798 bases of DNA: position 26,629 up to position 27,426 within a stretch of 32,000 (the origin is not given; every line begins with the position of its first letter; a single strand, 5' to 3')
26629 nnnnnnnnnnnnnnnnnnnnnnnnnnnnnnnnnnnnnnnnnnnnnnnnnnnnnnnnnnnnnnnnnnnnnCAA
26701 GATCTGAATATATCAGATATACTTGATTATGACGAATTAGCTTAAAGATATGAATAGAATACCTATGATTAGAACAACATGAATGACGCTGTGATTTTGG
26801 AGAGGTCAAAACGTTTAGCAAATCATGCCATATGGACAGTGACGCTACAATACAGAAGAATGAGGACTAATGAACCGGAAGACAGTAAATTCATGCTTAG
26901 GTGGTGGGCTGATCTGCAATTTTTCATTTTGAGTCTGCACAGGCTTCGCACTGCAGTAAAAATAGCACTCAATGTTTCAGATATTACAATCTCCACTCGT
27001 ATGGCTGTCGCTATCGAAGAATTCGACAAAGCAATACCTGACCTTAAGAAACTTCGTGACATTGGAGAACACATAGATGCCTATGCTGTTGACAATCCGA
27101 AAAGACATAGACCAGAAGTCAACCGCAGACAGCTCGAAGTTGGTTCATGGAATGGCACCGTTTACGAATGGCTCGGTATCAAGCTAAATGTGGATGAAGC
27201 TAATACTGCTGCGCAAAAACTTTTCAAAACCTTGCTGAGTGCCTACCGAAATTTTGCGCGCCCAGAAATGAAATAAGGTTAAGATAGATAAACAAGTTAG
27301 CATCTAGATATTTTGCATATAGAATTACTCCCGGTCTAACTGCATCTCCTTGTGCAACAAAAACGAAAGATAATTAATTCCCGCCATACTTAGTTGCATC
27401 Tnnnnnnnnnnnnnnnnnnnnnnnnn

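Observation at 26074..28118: Three consecutive, mutually divergent HEPN-like genes immediately downstream of the R-M pair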

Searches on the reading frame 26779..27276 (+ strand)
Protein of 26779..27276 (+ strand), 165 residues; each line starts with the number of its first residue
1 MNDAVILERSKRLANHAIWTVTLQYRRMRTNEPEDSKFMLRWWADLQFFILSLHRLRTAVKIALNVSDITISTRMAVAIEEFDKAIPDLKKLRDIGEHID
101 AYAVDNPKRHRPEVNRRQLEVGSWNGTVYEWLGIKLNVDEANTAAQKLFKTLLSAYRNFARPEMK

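Call 3: search_protein_families(library=pfam, proteins=[window:26779-27276:+], max_evalue=1)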
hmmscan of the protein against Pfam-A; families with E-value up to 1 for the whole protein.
window:26779-27276:+ (165 aa): 1 family
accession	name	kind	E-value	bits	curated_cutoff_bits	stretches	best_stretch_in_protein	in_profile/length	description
PF22627.1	AglB_core-like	-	0.062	14.1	27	1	22-81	30-89/111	AglB core domain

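Call 4: search_protein_families(library=padloc, proteins=[window:26779-27276:+], max_evalue=1)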
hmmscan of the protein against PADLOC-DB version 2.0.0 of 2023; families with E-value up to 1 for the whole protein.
window:26779-27276:+ (165 aa): 0 families

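Call 10: search_protein_families(library=ncbifam, proteins=[window:26779-27276:+], max_evalue=0.1)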
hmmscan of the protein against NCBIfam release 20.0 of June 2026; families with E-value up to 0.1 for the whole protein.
window:26779-27276:+ (165 aa): 0 families

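Call 12: find_homologous_proteins(query=window:26779-27276:+, max_evalue=0.001)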
Query window:26779-27276:+ (165 aa): 49 proteins with E <= 0.001 among 98 candidates.
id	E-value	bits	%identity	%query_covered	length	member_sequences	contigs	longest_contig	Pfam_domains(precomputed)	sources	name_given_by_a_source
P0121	1.8e-104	364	100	100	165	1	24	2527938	-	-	-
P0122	3.3e-94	331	90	100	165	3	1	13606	-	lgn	-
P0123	7.8e-76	271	75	99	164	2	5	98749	-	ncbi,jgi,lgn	jgi:hypothetical protein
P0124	2.7e-75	269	75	98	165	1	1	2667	-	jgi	-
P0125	5.8e-75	268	76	95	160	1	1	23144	-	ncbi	-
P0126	7.2e-73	262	73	98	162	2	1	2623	-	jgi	-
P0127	1.3e-70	254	70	96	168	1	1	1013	-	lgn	-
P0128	1.1e-66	242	73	92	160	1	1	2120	-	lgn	-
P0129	1.1e-66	241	67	96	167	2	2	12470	-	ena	-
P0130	3.5e-59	217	67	92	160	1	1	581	-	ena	-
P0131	3.8e-58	214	62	95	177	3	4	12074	-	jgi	jgi:hypothetical protein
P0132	9.2e-53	196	69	82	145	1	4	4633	-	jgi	jgi:hypothetical protein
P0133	1.3e-50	189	57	98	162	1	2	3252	-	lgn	-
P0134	6.0e-50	187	59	92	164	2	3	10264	-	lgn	-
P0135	1.1e-48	183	57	98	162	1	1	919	-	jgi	jgi:hypothetical protein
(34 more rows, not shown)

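Call 15: find_encoding_contigs(protein=P0122, flank=7000, max_places=4)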
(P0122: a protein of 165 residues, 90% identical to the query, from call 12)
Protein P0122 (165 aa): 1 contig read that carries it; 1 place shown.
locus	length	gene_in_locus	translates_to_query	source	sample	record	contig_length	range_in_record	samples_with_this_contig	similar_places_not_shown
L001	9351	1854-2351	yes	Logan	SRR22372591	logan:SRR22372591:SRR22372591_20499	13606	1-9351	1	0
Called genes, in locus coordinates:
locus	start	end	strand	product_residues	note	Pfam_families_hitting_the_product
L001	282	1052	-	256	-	-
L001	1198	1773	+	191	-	PF18928:DUF5677 (weak)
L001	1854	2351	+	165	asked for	-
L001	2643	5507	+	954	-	PF15892:BNR_4 (faint), PF13088:BNR_2 (faint), PF24316:Tli3 (faint), PF26549:Tricorn_N (faint), PF26550:Tricorn_2nd (faint)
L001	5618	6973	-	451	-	PF00270:DEAD, PF04851:ResIII, PF16203:ERCC3_RAD25_C (faint), PF00271:Helicase_C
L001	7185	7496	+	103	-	PF19493:Trypco1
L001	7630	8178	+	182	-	PF04034:Ribo_biogen_C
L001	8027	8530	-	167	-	-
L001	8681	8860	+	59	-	-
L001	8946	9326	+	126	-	-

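Call 16: find_encoding_contigs(protein=P0123, flank=6000, max_places=5)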
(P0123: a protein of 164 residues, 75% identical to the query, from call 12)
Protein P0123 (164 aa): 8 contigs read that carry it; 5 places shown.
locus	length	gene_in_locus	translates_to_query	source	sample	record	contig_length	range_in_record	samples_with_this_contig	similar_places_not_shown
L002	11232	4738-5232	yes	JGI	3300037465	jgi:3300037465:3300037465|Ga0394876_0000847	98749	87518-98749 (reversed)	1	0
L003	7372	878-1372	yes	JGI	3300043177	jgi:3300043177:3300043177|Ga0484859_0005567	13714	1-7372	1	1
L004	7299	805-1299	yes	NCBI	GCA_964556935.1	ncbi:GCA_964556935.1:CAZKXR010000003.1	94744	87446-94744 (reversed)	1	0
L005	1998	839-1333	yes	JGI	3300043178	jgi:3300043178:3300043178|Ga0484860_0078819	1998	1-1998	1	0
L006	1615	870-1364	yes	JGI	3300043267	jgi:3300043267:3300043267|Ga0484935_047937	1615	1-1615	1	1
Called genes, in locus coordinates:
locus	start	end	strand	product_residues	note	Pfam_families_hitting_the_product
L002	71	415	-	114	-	PF22278:DUF6958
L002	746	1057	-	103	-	-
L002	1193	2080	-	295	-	-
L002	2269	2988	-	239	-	-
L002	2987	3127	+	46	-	-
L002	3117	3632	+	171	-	PF02359:CDC48_N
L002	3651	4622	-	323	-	-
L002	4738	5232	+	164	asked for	-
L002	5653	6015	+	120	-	PF00903:Glyoxalase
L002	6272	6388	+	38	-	-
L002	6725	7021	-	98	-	-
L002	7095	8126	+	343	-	PF00205:TPP_enzyme_M, PF02775:TPP_enzyme_C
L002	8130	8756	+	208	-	-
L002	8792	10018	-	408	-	PF02163:Peptidase_M50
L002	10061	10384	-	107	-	-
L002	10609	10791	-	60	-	PF05016:ParE_toxin (weak)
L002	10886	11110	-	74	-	-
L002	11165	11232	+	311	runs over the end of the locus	PF00005:ABC_tran, PF13304:AAA_21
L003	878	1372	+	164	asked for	-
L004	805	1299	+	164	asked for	-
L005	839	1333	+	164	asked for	-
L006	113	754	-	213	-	-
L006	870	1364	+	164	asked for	-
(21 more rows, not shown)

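Call 17: find_encoding_contigs(protein=P0121, flank=6000, max_places=10)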
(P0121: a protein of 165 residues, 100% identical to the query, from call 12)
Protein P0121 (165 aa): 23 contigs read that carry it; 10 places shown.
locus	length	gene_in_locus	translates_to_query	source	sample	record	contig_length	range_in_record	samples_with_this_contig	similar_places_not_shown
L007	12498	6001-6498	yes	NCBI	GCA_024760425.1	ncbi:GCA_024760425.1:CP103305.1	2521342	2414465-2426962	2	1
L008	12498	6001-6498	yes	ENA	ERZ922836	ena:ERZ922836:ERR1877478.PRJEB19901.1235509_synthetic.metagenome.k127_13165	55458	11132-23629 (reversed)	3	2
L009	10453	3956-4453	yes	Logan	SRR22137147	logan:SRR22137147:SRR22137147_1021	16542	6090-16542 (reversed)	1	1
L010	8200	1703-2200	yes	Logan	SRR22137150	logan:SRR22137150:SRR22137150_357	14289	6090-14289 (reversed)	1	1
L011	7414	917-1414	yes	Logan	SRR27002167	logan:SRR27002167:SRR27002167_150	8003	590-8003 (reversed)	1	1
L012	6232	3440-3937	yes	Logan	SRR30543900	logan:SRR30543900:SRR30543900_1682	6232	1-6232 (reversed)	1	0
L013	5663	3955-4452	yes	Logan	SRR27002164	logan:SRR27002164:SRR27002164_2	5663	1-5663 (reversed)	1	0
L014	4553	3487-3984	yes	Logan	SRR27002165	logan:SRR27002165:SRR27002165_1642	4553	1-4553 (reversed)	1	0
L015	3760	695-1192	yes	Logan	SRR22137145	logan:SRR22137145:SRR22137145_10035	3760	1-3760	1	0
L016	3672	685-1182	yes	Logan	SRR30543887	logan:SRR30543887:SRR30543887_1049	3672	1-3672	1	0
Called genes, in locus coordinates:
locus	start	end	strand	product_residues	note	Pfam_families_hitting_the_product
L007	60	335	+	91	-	-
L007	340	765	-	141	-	-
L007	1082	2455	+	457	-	-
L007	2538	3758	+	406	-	-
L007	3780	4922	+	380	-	PF01555:N6_N4_Mtase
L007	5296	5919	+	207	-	PF18928:DUF5677 (weak)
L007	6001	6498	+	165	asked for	-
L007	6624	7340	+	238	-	-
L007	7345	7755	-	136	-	-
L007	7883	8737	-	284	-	-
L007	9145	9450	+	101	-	-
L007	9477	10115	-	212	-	-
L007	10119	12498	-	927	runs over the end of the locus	-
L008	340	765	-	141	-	-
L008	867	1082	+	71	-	-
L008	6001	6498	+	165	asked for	-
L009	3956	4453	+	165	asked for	-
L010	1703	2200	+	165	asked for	-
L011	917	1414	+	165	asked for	-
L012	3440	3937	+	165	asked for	-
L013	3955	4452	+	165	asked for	-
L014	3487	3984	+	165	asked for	-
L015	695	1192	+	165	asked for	-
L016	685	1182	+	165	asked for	-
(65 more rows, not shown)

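Call 29: search_solved_structures(query=A1, max_evalue=10)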
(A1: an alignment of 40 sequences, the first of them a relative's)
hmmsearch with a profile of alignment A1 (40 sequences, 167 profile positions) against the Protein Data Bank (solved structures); distinct sequences matched with E-value up to 10: 8.
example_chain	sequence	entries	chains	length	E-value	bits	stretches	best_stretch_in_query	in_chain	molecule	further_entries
6w6p_t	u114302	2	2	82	0.077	15.4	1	57-89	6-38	30S ribosomal protein S20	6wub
7nhk_u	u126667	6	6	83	0.078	15.4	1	57-89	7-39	30S ribosomal protein S20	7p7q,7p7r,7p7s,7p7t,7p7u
6o8w_t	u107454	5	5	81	0.08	15.4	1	57-89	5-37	30S ribosomal protein S20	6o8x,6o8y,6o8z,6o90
5oql_X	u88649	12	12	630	0.97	11.9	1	92-145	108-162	Rrp9 | Ribosomal RNA-processing protein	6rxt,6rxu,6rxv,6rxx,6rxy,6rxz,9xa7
4neq_A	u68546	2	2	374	1.2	11.5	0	65-107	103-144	UDP-N-acetylglucosamine 2-epimerase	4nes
9hxm_A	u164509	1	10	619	1.3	11.5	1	46-101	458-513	Putative bacterial antiviral defense protein Ec4ApeA from Escherichia coli strain 10434wH1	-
1ct9_A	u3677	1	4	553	1.5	11.2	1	35-108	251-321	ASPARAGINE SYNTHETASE B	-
2hin_A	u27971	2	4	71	2.1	10.8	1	112-145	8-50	Repressor protein | Gp39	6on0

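Call 34: search_protein_families(library=phrogs, proteins=[window:26779-27276:+], max_evalue=0.01)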
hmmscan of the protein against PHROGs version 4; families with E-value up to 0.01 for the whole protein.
window:26779-27276:+ (165 aa): 0 families

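Call 35: predict_structure(alignment_id=A1)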
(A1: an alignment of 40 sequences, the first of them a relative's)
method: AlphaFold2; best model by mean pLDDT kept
length: 165 residues; sequences in the alignment: 40
mean_pLDDT: 92.9   pTM: 0.88
mean pLDDT of the five models: 92.9, 92.4, 91.3, 91.1, 84.2
residues with pLDDT >= 90: 123; 70-90: 38; 50-70: 2; < 50: 2
segments of 3 or more residues with pLDDT < 50: none
pLDDT, mean of each block of 10 residues (from residue 1): 94 98 96 85 93 98 97 98 96 91 89 86 92 95 99 95 55
secondary structure, 60 per line:
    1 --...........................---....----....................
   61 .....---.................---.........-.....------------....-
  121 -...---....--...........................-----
elements in order: H3-29 H33-36 H41-65 H69-85 H89-97 H99-103 H116-119 E122-124 E128-131 E134-137 H138-160

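Call 39: fold_search(model_id=the predicted structure, library=pdb)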
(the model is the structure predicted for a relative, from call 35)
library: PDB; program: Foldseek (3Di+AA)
matches with E <= 10: 289; with E <= 0.001: 0
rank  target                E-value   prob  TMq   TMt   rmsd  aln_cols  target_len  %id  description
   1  5w93_A                1.6e-01  0.98  0.45  0.54   8.8       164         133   13  p130Cas complex with paxillin LD1 (released 2017-09-06)
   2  6s18_A                2.7e-01  0.80  0.38  0.42   7.8       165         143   10  Ligand binding domain of the P. putida receptor PcaY_PP in complex with glycerol (released 2020-10-21)
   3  4uos                  3.5e-01  0.38  0.31  0.28  11.8       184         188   14  Thermodynamic hyperstability in parametrically designed helical bundles (released 2014-11-05)
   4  6m6u_G                3.6e-01  0.69  0.36  0.43   8.0       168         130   11  Crystal structure the toxin-antitoxin MntA-HpeT mutant-D39ED41E (released 2020-09-30)
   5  4r32_A                3.8e-01  0.89  0.41  0.49   8.8       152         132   14  Crystal Structure Analysis of Pyk2 and Paxillin LD motifs (released 2014-09-17)
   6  7xge_C                4.0e-01  0.23  0.23  0.23  12.2       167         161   13  Crystal structure of MCL-1 in complex with computationally designed inhibitor protein (released 2022-07-20)
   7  6xmj_O                4.2e-01  0.35  0.30  0.26  10.5       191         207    8  Human 20S proteasome bound to an engineered 11S (PA26) activator (released 2020-07-22)
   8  7w9u_C                4.7e-01  0.80  0.41  0.49   9.1       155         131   10  Crystal Structure of Zn bound human Focal Adhesion Targeting (FAT) domain of the Focal Adhesion Kinase (released 2022-12-21)
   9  7xge_G                4.7e-01  0.38  0.31  0.31  12.7       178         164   11  Crystal structure of MCL-1 in complex with computationally designed inhibitor protein (released 2022-07-20)
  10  5w93_C                4.9e-01  0.66  0.32  0.42   9.1       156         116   12  p130Cas complex with paxillin LD1 (released 2017-09-06)
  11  3gm1_B                5.2e-01  0.82  0.38  0.43   9.0       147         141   11  Crystal Structure of the Focal Adhesion Targeting (FAT) Domain of Pyk2 in Complex with Paxillin LD4 Motif-Derived Pept (released 2009-05-05)
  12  4qim                  5.2e-01  0.54  0.34  0.16   6.5       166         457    8  Structure of the human smoothened receptor in complex with ANTA XV (released 2014-07-23)
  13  4oyd_B                5.2e-01  0.38  0.26  0.35  15.7       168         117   14  Crystal structure of a computationally designed inhibitor of an Epstein-Barr viral Bcl-2 protein (released 2014-07-09)
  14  6upw_L                5.7e-01  0.69  0.38  0.40   9.1       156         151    8  Metavinculin ABD-F-actin complex (released 2020-09-30)
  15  6s1a_B                5.7e-01  0.38  0.32  0.36   9.6       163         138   12  Ligand binding domain of the P. putida receptor PcaY_PP (released 2020-10-21)
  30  6m6u_D                9.5e-01  0.57  0.40  0.48   7.5       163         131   10  Crystal structure the toxin-antitoxin MntA-HpeT mutant-D39ED41E (released 2020-09-30)
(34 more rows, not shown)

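Call 43: search_protein_families(library=pfam, alignment_id=A1, max_evalue=0.1)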
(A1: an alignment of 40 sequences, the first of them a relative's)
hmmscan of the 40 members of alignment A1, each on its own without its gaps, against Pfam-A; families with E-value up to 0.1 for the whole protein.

A. member 1, P0121 (165 aa): 1 family
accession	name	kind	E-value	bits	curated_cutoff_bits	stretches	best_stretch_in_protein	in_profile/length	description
PF22627.1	AglB_core-like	-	0.062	14.1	27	1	22-81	30-89/111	AglB core domain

B. families by the number of members that match (of 40 scanned): 10 families
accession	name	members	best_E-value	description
PF22627.1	AglB_core-like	2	0.062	AglB core domain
PF22932.2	Ubiq_DUF_assoc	1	0.013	DUF569 associated ubiquitin-like domain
PF18083.6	PutA_N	1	0.018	Proline utilization A N-terminal domain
PF05926.16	Phage_GPL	1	0.032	Phage head completion protein (GPL)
PF23818.1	Phage_tail_terminator_7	1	0.035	Bacteriophage Tail Tube Terminator Protein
PF04069.17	OpuAC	1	0.04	Substrate binding domain of ABC-type glycine betaine transport system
PF21805.3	Imm5_like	1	0.049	Imm-5 like putative immunity protein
PF12626.12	PolyA_pol_arg_C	1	0.077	Polymerase A arginine-rich C-terminus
PF13727.12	CoA_binding_3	1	0.096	CoA-binding domain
PF06335.17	DUF1054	1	0.097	Protein of unknown function (DUF1054)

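Call 55: find_related_loci(query=A1, collection=genome_contigs, flank=8000)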
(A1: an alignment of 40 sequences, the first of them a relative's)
Query A1 (165 aa) in genome_contigs; peptide patterns used: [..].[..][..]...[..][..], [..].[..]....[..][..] (x = any residue, [..] = any of these).
50 stretches matched a pattern; 24 encode a relative of the query (tblastn E <= 1e-3); 24 distinct loci.
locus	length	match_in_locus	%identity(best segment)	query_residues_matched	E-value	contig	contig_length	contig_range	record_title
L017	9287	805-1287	76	1-161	8e-79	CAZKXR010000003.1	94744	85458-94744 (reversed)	MAG TPA_asm: uncultured Nitrososphaera sp. isolate binchicken_co274_240 genome assembly, contig: NODE_572_length_94744_c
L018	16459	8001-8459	55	2-157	5e-53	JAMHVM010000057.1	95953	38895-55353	MAG: Lysobacterales bacterium isolate UR_AS_maxbin.005 k201_2252670, whole genome shotgun sequence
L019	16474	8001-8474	51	4-157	2e-51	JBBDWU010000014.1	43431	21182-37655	MAG: Gaiellaceae bacterium isolate LejiaD_71_33 Lejia_D_1482_length_43431_cov_19, whole genome shotgun sequence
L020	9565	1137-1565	53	3-148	2e-49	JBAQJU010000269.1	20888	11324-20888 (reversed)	MAG: Terriglobales bacterium isolate MFD06665_ilm_asm_bin27 k127_18465, whole genome shotgun sequence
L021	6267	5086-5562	47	1-161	4e-47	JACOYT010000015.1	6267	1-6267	MAG: Candidatus Roizmanbacteria bacterium isolate NC_groundwater_186_Ag_S-0.1um_43_13 S4_GD2017_2_S1_scaffold_14111, who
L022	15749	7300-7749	48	2-155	3e-46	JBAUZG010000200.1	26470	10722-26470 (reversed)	MAG: Bryobacteraceae bacterium isolate MFD09276_ilm_asm_bin1 k127_117020, whole genome shotgun sequence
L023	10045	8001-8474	45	2-161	2e-44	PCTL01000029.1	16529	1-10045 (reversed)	MAG: Candidatus Lloydbacteria bacterium CG22_combo_CG10-13_8_21_14_all_47_15 CG22_scaffold_4560_c, whole genome shotgun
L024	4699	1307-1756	50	7-152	1e-44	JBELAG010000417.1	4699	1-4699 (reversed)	MAG: Solirubrobacteraceae bacterium isolate SPRUCE 88 SPRUCE_88_417, whole genome shotgun sequence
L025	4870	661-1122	46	2-163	7e-43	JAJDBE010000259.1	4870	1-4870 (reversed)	MAG: Nitrospinaceae bacterium isolate OFTM6 OFTM6_258, whole genome shotgun sequence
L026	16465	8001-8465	47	2-152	1e-40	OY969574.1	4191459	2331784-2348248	MAG: uncultured Solirubrobacterales bacterium isolate MFD04463.bin.c.9 genome assembly, chromosome: 1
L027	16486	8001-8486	46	2-164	3e-38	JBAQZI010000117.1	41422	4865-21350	MAG: Solirubrobacterales bacterium isolate MFD10706_ilm_asm_bin9 k127_11464, whole genome shotgun sequence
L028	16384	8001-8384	47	27-159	3e-38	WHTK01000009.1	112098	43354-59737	MAG: Dehalococcoidia bacterium isolate Dino_bin34 NODE_165_length_112098_cov_2.96767, whole genome shotgun sequence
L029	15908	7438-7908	41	1-161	2e-38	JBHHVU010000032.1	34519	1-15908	MAG: Nitrospinaceae bacterium isolate S.4.sp1_bin.35 NODE_322_length_34519_cov_8.704532, whole genome shotgun sequence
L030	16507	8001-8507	43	4-163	8e-37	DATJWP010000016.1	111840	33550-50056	MAG TPA_asm: Polyangia bacterium isolate SMAG_U15102 k141_2420548, whole genome shotgun sequence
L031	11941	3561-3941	47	30-158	2e-36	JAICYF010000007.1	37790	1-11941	MAG: Acidothermaceae bacterium isolate LS_ISSM_2_bin.15 k141_5394936_length_37790_cov_28.9781, whole genome shotgun sequ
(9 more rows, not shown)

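Call 72: search_protein_families(library=pfam, alignment_id=A5, max_evalue=0.00001)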
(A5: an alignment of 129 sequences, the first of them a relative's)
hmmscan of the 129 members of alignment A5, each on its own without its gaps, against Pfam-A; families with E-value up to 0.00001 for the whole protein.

A. member 1, L001:282-1052:- (256 aa): 0 families

B. families by the number of members that match (of 129 scanned): 92 families (the first 25 are shown)
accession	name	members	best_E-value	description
PF02384.22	N6_Mtase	2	2.3e-39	N-6 DNA Methylase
PF00903.31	Glyoxalase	2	5.9e-18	Glyoxalase/Bleomycin resistance protein/Dioxygenase superfamily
PF00589.27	Phage_integrase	2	2.3e-09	Phage integrase family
PF00872.24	Transposase_mut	1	2e-140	Transposase, Mutator family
PF00920.27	ILVD_EDD_N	1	1.3e-129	Dihydroxy-acid/6-phosphogluconate dehydratase N-terminal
PF06418.20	CTP_synth_N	1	1.2e-98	CTP synthase N-terminus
PF00224.27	PK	1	5.2e-96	Pyruvate kinase, barrel domain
PF24877.1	ILV_EDD_C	1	2.8e-74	Dihydroxy-acid/6-phosphogluconate dehydratase C-terminal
PF07724.20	AAA_2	1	6.9e-69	AAA domain (Cdc48 subfamily)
PF01112.23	Asparaginase_2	1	8.4e-61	Asparaginase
PF13603.12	tRNA-synt_1_2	1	2.7e-60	Leucyl-tRNA synthetase, editing domain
PF01628.27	HrcA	1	7e-60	HrcA protein C terminal domain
PF02464.23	CinA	1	1.3e-56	Competence-damaged protein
PF13561.12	adh_short_C2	1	2.1e-56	Enoyl-(Acyl carrier protein) reductase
PF08282.18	Hydrolase_3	1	1.1e-51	haloacid dehalogenase-like hydrolase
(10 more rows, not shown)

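Call 73: search_protein_families(library=padloc, alignment_id=A5, max_evalue=0.00001)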
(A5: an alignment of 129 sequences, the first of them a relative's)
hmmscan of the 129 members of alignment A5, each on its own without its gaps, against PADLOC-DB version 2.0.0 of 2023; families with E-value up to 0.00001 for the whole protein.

A. member 1, L001:282-1052:- (256 aa): 0 families

B. families by the number of members that match (of 129 scanned): 94 families (the first 25 are shown)
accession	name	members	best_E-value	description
PDLC03021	MTase_I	2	7.2e-100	Type I methyltransferase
PDLC03026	MTase_I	1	5.8e-61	Type I methyltransferase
PDLC02361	PifA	1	4.5e-58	PifA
PDLC03025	MTase_I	1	1.2e-51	Type I methyltransferase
PDLC02707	PbeA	1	1.6e-48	PbeA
PDLC02318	AbiEii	1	2.7e-47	AbiEii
PDLC04606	PDC-M37B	1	6.8e-44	-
PDLC04605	PDC-M37B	1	2.8e-37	-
PDLC02704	PbeA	1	2.7e-35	PbeA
PDLC04134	mad2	1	4.1e-35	mads_2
PDLC04689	PDC-M51A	1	2.6e-33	-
PDLC03018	MTase_I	1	5.4e-33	Type I methyltransferase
PDLC03036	MTase_I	1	6.3e-30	Type I methyltransferase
PDLC03318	MTase_II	1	8.6e-30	Type II methyltransferase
PDLC03838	DolB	1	1.3e-25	-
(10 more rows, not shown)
